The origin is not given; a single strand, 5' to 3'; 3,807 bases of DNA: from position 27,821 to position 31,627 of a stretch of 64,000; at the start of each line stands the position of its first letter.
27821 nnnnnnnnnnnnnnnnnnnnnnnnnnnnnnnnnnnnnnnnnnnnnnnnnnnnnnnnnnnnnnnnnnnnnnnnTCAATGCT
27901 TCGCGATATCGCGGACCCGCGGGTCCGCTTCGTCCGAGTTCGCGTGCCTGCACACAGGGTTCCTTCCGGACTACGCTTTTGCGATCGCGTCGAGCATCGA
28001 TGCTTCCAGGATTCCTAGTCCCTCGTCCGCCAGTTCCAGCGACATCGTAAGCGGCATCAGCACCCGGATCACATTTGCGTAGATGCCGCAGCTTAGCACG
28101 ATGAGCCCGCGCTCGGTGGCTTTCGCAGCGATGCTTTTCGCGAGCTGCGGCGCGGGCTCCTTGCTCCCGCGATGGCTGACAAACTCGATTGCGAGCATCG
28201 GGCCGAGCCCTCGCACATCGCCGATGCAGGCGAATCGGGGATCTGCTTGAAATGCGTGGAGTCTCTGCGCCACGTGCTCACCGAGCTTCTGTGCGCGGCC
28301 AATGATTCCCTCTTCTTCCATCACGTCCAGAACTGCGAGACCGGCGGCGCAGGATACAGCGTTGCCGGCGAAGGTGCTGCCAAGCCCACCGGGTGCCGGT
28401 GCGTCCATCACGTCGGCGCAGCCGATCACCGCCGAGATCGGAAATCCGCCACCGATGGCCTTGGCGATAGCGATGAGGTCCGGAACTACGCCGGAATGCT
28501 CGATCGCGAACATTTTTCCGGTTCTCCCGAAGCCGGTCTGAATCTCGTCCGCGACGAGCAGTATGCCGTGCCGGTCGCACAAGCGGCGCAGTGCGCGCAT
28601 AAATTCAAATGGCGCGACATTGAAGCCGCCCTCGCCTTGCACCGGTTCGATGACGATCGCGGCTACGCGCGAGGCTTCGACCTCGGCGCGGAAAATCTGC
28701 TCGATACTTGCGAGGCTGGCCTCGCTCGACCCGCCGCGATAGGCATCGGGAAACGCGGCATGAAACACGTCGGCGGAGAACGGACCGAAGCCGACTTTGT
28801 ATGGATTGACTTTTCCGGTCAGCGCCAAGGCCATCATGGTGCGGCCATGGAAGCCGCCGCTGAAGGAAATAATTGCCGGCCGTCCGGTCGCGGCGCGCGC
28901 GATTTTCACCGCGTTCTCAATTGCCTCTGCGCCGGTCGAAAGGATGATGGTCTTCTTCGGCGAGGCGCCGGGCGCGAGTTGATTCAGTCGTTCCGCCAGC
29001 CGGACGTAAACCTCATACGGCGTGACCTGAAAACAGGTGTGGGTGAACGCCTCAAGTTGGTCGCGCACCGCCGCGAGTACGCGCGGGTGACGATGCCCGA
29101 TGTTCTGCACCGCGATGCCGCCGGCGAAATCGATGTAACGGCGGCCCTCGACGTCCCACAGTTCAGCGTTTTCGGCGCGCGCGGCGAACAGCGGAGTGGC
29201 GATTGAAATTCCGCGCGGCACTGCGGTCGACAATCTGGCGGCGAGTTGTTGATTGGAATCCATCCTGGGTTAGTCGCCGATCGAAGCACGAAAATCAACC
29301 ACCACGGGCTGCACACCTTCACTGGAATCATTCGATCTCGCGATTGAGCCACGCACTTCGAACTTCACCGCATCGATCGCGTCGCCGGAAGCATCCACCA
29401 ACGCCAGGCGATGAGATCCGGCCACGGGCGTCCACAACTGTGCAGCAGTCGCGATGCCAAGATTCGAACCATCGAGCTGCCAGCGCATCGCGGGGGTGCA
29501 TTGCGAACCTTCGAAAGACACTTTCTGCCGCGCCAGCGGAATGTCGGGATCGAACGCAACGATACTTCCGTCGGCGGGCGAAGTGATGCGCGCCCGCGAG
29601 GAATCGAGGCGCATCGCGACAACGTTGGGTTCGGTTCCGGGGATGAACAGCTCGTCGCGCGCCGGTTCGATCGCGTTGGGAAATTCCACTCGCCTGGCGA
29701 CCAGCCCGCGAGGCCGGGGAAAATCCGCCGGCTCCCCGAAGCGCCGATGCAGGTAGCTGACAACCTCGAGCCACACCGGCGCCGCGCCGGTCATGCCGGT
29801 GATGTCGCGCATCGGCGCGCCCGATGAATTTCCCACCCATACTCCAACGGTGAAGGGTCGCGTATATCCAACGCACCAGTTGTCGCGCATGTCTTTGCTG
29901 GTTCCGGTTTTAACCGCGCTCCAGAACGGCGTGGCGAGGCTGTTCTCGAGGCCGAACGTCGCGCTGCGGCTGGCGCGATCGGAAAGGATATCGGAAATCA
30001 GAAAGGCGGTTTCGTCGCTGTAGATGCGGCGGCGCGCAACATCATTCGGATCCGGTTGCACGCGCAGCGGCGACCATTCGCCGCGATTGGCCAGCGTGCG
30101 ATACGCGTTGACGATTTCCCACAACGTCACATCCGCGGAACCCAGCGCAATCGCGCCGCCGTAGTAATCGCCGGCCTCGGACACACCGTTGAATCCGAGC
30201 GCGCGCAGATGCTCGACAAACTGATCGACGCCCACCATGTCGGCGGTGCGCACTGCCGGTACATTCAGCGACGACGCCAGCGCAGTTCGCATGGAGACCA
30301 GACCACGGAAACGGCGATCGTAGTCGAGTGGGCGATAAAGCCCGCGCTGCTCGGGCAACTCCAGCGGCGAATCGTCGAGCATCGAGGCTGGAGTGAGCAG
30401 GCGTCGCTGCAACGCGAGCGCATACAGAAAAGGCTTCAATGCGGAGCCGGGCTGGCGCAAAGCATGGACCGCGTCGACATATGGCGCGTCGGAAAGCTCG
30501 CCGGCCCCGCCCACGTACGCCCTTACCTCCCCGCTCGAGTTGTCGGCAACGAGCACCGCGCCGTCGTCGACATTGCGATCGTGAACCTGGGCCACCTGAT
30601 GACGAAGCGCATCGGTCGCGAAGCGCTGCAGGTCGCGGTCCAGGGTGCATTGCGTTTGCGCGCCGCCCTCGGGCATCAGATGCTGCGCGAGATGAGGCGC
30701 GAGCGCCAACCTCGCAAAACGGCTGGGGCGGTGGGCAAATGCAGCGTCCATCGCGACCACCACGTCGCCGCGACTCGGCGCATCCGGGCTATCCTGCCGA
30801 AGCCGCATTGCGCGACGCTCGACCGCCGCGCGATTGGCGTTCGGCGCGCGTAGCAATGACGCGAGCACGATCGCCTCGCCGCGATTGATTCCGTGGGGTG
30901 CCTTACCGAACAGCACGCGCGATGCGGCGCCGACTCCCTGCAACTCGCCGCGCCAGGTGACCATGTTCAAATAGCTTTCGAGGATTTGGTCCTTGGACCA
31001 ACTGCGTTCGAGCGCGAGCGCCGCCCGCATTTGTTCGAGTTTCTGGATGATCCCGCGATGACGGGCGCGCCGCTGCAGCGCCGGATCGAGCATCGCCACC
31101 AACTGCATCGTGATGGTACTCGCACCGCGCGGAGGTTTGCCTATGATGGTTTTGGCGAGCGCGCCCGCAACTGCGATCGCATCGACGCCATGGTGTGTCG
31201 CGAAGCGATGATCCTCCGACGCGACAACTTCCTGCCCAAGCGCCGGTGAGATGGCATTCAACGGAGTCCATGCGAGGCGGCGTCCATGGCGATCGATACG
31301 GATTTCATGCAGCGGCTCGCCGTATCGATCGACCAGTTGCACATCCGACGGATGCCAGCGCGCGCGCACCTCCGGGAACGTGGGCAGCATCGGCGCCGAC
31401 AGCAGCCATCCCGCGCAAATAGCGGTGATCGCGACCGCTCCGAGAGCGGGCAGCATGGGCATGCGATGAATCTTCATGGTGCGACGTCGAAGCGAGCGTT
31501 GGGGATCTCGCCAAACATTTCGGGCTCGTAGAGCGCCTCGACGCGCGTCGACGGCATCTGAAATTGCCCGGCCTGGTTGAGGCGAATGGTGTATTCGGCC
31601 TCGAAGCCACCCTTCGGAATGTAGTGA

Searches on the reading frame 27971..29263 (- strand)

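Call 12: search_protein_families(library=pfam, proteins=[window:27971-29263:-])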
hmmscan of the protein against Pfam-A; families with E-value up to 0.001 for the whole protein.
window:27971-29263:- (430 aa): 1 family
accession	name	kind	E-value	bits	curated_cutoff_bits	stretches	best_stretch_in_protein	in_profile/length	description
PF00202.27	Aminotran_3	-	3.9e-129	431.3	30.5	1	23-421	9-401/403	Aminotransferase class-III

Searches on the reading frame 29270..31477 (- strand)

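Call 12: search_protein_families(library=pfam, proteins=[window:29270-31477:-])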
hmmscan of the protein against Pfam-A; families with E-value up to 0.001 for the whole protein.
window:29270-31477:- (735 aa): 3 families
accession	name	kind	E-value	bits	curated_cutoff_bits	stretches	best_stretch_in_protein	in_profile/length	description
PF00912.28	Transgly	-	1.1e-43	149.2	27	1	55-227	4-169/178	Transglycosylase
PF00905.27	Transpeptidase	-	2e-20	73.6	22.1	1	306-539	1-265/299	Penicillin binding protein transpeptidase domain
PF06832.18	BiPBP_C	-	1.4e-13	50.9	26.8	1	628-706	11-90/90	Penicillin-Binding Protein C-terminus Family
